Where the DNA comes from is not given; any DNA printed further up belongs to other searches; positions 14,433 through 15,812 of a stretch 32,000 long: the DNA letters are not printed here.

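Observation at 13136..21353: araB/araL/araM-like trio with a second FGGY kinase, an unknown membrane protein and a DeoR regulator: uncharacterised polyol/pentulose system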

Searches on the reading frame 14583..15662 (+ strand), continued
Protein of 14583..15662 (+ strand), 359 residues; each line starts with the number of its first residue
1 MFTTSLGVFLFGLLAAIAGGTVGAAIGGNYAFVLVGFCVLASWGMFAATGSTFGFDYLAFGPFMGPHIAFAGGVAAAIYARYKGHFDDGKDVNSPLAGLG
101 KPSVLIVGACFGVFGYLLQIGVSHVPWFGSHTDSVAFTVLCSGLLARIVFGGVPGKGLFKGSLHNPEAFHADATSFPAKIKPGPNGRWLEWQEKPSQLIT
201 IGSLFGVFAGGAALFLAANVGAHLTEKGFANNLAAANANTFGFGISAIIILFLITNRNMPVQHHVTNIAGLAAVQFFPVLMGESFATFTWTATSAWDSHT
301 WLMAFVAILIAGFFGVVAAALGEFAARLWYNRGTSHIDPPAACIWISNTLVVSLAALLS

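Call 69: find_encoding_contigs(protein=P0085, flank=8000, max_places=1)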
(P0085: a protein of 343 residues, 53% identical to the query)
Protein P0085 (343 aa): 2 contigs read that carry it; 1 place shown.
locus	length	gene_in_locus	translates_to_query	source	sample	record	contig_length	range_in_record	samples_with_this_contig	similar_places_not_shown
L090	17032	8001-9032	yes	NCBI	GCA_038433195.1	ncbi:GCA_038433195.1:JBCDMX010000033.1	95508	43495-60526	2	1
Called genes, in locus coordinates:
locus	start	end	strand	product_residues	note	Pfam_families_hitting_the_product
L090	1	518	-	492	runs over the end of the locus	PF02133:Transp_cyt_pur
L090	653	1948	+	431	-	PF03372:Exo_endo_phos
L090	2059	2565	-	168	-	PF00156:Pribosyltran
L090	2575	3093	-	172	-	PF13302:Acetyltransf_3, PF13420:Acetyltransf_4, PF00583:Acetyltransf_1, PF13673:Acetyltransf_10, PF13508:Acetyltransf_7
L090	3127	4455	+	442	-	PF00083:Sugar_tr, PF07690:MFS_1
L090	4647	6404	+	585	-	PF00753:Lactamase_B, PF12706:Lactamase_B_2 (weak), PF10996:Beta-Casp, PF07521:RMMBL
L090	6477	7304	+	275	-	PF25212:HVO_A0114 (faint), PF08220:HTH_DeoR, PF08279:HTH_11 (weak), PF00455:DeoRC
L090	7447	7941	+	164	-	PF02502:LacAB_rpiB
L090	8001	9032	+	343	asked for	PF25928:DUF7973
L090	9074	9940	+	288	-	PF13344:Hydrolase_6, PF13419:HAD_2 (faint), PF00702:Hydrolase (weak), PF13242:Hydrolase_like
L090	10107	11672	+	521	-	PF00370:FGGY_N, PF02782:FGGY_C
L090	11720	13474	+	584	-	PF00370:FGGY_N, PF02782:FGGY_C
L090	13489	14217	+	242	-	PF00596:Aldolase_II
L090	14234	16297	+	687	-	PF00456:Transketolase_N, PF02775:TPP_enzyme_C (faint), PF02779:Transket_pyr, PF02780:Transketolase_C, PF22613:Transketolase_C_1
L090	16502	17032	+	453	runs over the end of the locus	PF13347:MFS_2, PF07690:MFS_1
